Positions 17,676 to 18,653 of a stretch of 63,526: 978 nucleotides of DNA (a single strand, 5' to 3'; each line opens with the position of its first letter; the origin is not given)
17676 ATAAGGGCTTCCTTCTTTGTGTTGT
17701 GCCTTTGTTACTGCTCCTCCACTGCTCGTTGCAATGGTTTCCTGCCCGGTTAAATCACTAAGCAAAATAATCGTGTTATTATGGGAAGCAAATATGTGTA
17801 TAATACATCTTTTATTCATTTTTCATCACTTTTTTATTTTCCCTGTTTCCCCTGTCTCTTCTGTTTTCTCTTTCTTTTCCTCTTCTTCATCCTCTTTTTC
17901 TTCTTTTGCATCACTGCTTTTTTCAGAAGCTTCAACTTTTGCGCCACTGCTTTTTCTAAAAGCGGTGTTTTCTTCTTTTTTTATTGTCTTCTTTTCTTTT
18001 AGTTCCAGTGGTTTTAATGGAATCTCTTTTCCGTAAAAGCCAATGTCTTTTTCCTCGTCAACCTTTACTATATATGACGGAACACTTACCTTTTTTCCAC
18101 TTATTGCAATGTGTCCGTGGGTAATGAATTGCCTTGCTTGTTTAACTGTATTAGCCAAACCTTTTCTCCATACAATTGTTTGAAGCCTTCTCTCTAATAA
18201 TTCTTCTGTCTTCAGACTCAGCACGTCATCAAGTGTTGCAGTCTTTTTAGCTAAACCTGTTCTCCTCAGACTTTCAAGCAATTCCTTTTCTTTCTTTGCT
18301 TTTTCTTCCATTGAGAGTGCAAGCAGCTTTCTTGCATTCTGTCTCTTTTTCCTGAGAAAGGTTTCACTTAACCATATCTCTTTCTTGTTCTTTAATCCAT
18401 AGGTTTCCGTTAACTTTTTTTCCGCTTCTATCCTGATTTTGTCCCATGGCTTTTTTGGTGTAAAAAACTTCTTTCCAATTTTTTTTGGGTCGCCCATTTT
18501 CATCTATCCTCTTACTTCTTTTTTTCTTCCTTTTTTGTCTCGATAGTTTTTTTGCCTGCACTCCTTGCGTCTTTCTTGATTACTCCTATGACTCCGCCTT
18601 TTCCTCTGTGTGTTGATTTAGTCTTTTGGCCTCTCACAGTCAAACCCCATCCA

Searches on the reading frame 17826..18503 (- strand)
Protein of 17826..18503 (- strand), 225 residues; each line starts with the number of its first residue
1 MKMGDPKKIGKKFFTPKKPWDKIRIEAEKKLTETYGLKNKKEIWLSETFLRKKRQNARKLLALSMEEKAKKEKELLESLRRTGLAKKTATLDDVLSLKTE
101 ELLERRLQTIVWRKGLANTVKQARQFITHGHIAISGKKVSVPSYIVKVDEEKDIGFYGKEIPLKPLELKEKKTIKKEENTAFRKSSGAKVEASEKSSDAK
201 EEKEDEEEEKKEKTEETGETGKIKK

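Call 25: search_protein_families(library=pfam, proteins=[window:17826-18503:-], max_evalue=0.01)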
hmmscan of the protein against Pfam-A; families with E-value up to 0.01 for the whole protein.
window:17826-18503:- (225 aa): 3 families
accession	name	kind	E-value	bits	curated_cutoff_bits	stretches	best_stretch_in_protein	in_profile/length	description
PF01479.30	S4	-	9.1e-15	54.6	22.8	1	105-151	1-47/48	S4 domain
PF00163.24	Ribosomal_S4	-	0.00016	22.8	23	1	11-104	5-95/95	Ribosomal protein S4/S9 N-terminal domain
PF22421.1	SYY_C-terminal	-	0.00019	21.7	27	1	92-151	7-65/83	Tyrosine--tRNA ligase SYY-like C-terminal domain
